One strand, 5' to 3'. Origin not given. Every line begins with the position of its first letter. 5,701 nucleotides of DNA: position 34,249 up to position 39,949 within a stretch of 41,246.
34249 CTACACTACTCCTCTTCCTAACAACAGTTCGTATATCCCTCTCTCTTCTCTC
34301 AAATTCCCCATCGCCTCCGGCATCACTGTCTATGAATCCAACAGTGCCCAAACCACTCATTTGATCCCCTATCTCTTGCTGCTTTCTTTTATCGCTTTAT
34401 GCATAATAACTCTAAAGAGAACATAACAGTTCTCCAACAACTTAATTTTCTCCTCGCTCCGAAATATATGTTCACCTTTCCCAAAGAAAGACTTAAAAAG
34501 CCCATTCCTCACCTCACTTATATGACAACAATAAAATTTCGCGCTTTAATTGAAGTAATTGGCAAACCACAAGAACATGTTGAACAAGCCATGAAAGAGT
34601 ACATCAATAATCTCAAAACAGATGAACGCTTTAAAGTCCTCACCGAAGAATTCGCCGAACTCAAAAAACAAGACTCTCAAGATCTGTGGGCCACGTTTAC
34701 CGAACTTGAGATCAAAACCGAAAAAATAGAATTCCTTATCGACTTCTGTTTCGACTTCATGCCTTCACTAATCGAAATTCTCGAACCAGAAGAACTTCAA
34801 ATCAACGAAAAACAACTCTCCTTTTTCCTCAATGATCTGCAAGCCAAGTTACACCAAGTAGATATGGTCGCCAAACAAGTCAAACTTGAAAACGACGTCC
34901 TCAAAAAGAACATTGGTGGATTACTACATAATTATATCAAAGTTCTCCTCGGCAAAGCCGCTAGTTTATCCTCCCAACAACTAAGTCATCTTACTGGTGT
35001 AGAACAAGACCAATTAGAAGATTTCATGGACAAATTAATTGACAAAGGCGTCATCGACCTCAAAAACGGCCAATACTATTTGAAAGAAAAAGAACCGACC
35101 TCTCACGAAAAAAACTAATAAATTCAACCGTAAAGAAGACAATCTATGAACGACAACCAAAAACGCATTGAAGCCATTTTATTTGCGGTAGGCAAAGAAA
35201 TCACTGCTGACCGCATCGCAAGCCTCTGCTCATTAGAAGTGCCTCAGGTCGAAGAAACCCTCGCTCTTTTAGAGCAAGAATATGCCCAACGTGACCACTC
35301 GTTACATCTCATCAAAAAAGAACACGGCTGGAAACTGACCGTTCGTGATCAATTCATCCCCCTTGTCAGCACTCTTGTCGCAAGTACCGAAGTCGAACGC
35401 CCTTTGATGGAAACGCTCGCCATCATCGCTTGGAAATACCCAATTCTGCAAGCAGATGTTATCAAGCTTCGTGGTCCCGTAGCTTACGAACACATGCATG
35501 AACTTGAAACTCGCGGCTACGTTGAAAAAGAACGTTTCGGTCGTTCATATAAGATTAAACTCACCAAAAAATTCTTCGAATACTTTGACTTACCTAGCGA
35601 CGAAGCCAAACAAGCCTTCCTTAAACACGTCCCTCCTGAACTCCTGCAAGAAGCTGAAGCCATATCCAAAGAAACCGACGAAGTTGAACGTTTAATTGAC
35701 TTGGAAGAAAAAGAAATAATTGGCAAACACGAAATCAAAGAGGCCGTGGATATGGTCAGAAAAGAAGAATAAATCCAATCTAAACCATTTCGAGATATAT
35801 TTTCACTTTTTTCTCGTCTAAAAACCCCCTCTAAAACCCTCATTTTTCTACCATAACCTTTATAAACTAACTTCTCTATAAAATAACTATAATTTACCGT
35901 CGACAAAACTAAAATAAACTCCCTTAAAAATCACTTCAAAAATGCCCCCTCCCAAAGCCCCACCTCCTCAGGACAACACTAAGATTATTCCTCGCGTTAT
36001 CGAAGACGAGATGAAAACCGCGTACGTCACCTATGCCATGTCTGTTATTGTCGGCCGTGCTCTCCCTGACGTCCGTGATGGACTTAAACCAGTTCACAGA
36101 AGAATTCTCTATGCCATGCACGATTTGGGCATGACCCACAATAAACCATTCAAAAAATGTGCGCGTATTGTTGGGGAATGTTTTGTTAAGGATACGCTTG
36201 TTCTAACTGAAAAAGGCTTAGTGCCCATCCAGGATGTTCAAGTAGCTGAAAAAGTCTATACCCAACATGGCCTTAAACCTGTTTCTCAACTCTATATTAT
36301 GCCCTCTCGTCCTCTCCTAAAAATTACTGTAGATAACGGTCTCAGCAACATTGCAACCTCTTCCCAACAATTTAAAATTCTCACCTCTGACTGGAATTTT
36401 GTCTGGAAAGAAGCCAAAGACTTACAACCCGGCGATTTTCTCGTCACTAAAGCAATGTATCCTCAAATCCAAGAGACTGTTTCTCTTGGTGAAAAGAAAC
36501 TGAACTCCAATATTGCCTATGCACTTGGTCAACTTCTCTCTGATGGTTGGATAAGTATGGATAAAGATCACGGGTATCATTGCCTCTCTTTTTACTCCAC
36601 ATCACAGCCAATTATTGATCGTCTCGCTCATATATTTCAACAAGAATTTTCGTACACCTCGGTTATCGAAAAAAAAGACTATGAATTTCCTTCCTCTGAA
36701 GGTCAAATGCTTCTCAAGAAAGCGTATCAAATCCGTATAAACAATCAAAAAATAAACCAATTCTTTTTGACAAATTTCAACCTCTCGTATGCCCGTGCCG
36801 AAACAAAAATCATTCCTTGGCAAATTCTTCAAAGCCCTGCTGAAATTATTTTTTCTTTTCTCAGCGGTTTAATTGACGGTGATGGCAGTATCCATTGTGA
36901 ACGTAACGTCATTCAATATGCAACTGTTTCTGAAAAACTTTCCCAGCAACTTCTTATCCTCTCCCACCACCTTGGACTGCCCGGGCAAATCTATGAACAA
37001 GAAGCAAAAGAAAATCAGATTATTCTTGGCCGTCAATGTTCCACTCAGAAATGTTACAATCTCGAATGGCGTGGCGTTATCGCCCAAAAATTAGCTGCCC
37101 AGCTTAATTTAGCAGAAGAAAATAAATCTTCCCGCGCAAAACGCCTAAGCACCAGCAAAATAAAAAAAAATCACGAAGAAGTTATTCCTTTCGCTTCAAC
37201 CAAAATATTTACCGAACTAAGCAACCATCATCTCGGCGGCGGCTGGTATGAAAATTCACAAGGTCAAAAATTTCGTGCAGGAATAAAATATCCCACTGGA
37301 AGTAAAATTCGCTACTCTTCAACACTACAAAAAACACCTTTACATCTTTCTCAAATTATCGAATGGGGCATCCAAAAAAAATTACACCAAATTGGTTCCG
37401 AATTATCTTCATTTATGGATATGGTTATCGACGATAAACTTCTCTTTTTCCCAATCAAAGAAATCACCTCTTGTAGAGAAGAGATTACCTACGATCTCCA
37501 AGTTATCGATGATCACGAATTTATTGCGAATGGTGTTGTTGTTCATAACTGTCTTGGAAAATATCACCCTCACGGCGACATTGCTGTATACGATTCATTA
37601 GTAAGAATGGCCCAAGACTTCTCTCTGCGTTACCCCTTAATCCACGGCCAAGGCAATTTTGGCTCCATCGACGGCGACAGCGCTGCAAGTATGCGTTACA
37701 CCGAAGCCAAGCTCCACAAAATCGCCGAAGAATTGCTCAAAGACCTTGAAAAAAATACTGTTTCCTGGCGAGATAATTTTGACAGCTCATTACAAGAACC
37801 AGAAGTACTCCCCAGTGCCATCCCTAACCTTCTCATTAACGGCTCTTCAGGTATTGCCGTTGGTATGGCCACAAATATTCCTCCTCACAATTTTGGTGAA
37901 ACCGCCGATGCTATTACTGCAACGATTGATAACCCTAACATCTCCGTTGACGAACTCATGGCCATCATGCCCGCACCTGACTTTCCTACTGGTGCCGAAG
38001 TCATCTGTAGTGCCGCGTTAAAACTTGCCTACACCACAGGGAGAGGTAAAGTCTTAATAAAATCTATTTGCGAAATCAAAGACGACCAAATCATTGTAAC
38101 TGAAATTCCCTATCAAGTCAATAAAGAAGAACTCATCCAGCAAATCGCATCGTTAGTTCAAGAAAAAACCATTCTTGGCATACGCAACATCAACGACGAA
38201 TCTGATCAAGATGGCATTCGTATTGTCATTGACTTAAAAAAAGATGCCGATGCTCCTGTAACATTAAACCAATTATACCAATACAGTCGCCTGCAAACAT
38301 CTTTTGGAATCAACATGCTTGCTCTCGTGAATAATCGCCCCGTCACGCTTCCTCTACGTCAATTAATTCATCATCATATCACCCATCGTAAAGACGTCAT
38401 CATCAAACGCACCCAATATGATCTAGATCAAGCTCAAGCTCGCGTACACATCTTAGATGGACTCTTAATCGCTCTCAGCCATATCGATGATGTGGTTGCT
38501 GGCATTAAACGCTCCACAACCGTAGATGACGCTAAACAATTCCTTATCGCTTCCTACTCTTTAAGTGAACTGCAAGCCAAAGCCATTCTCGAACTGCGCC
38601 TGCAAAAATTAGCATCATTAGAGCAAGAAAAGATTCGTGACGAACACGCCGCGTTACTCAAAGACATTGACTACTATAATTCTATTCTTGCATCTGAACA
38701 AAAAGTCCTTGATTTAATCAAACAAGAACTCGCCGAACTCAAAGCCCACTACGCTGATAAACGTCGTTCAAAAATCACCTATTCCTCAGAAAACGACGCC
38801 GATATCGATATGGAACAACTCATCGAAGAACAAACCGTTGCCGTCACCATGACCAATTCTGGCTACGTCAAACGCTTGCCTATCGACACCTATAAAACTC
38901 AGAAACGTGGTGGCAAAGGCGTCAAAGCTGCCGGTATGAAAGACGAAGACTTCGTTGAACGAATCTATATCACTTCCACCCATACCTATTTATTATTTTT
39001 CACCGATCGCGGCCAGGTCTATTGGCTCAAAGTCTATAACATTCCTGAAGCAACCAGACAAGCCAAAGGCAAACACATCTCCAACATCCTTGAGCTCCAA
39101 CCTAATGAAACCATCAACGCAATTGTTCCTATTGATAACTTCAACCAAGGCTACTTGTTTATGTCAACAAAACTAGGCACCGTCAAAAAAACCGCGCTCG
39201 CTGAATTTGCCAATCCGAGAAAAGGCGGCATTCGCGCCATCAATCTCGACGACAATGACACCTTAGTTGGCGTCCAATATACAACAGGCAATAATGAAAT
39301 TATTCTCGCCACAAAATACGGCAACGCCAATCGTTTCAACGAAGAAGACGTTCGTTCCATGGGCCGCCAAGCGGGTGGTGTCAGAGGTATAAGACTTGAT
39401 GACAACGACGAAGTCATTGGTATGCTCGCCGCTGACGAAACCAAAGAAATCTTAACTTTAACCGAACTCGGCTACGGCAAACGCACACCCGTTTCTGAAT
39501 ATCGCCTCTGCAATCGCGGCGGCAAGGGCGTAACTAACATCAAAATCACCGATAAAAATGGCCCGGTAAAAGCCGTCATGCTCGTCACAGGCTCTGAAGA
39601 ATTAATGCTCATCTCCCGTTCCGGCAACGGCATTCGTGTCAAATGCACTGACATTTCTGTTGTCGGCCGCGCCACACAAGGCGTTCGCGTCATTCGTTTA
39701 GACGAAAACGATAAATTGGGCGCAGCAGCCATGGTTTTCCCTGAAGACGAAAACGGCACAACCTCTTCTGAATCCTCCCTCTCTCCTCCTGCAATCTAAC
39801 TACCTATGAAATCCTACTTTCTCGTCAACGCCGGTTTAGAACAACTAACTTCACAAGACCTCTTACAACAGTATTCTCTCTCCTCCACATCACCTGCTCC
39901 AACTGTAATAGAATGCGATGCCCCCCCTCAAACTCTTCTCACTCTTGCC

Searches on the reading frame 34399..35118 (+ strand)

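Call 49: search_protein_families(library=pfam, proteins=[window:34399-35118:+])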
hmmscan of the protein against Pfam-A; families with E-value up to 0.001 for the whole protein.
window:34399-35118:+ (239 aa): 2 families
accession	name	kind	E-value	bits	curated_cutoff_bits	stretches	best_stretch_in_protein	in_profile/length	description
PF08672.17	ANAPC2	-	0.00047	21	23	0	199-228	32-60/60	Anaphase promoting complex (APC) subunit 2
PF20317.4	HTH_60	-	0.0007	20.4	24.1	0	4-80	48-123/140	Helix-turn-helix domain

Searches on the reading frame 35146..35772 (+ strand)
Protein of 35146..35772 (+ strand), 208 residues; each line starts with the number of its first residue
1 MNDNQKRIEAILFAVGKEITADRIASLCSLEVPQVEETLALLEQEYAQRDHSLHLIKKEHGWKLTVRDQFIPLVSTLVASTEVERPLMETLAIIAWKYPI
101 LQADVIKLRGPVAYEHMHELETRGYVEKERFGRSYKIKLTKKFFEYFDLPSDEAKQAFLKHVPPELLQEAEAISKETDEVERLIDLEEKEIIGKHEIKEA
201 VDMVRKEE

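Call 49: search_protein_families(library=pfam, proteins=[window:35146-35772:+])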
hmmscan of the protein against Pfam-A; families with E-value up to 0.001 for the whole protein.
window:35146-35772:+ (208 aa): 2 families
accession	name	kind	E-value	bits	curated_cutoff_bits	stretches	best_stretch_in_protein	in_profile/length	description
PF04079.22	SMC_ScpB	-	2.2e-32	112.3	27.4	1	7-151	2-153/160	Segregation and condensation complex subunit ScpB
PF22665.2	DUF6293_C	-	0.00079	20.3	27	0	115-141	66-92/101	DUF6293 C-terminal winged helix domain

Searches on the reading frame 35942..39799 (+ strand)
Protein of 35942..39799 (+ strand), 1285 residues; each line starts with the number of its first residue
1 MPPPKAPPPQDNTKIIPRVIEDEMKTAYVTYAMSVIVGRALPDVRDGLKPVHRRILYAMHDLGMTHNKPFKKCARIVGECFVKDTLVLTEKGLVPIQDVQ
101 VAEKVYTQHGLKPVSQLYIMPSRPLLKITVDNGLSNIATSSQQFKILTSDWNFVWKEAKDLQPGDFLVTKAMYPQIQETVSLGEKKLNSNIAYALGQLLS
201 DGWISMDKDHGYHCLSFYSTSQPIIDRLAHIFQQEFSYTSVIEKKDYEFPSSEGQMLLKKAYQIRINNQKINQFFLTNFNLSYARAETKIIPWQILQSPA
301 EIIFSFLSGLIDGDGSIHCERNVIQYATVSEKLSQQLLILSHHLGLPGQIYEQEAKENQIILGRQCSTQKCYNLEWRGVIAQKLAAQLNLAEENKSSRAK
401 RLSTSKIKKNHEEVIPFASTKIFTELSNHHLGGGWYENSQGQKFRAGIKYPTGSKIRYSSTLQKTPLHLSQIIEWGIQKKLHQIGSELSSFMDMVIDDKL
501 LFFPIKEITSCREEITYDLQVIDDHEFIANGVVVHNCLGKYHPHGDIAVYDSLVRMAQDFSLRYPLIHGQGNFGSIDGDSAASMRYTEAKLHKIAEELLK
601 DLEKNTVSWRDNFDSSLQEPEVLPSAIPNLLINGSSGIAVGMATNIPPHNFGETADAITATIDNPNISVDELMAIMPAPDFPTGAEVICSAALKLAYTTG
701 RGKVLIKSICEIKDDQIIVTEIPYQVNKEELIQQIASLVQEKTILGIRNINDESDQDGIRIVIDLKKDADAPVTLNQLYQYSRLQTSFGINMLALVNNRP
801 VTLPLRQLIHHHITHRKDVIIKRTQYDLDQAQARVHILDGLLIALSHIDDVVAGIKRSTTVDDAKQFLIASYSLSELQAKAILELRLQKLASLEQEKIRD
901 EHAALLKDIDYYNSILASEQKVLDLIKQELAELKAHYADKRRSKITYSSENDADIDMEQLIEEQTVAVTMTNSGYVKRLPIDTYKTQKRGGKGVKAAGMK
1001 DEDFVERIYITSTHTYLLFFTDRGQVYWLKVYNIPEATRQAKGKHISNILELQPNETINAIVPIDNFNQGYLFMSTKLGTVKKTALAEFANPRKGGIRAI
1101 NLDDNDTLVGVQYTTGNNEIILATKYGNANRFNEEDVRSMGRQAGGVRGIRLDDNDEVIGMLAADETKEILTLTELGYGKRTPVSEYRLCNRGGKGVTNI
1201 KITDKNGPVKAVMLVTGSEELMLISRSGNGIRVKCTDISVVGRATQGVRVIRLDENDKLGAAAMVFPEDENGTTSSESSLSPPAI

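Call 6: search_protein_families(library=ncbifam, proteins=[window:35942-39799:+])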
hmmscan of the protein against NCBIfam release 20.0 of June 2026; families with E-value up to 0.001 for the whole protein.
window:35942-39799:+ (1285 aa): 17 families
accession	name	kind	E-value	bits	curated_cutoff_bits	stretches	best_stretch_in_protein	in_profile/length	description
NF004043.1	PRK05560.1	equivalog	0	1132.8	902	2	519-1262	49-795/798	DNA gyrase subunit A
TIGR01063.1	gyrA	equivalog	0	1116.7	877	2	523-1263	52-796/800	DNA topoisomerase (ATP-hydrolyzing) subunit A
NF038098.1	GyrA_w_intein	exception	1.3e-266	887.8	1850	4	587-1263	538-1224/1232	intein-containing DNA gyrase subunit A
NF004044.1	PRK05561.1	subfamily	9.8e-235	781.6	654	3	533-1162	58-683/738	DNA topoisomerase (ATP-hydrolyzing)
TIGR01061.1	parC_Gpos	equivalog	6.6e-211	702.6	813.25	3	527-1196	56-726/737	DNA topoisomerase IV subunit A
NF010586.0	PRK13979.1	equivalog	4.6e-199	663.5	1475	4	517-1069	58-620/957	DNA topoisomerase IV subunit A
TIGR01062.1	parC_Gneg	equivalog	7.9e-166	553.2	628.9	2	530-1145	59-664/735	DNA topoisomerase IV subunit A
NF007209.0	PRK09631.1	equivalog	2.4e-64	218.1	644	2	514-953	38-463/635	DNA topoisomerase IV subunit A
NF009397.0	PRK12758.1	equivalog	8.3e-56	189.5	780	2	515-940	58-469/870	DNA gyrase/topoisomerase IV subunit A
NF007208.0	PRK09630.1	equivalog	3.2e-42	145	598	2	540-927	63-438/479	DNA topoisomerase IV subunit A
NF005852.0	PRK07773.1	equivalog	1.2e-12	47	780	1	112-355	440-669/886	replicative DNA helicase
NF011491.0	PRK14898.1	equivalog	1.9e-09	36.1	783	1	124-346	151-380/860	DNA-directed RNA polymerase subunit A''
NF006207.0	PRK08332.1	equivalog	1.2e-08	32.7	2400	1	129-355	952-1148/1684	vitamin B12-dependent ribonucleotide reductase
NF045703.1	rSAM_Tes_intein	exception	2.1e-08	32.4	1700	1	259-393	420-549/1040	tetraether lipid synthase Tes, intein-containing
NF011418.0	PRK14845.1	equivalog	4.6e-08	31.3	756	1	152-364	115-287/1049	translation initiation factor IF-2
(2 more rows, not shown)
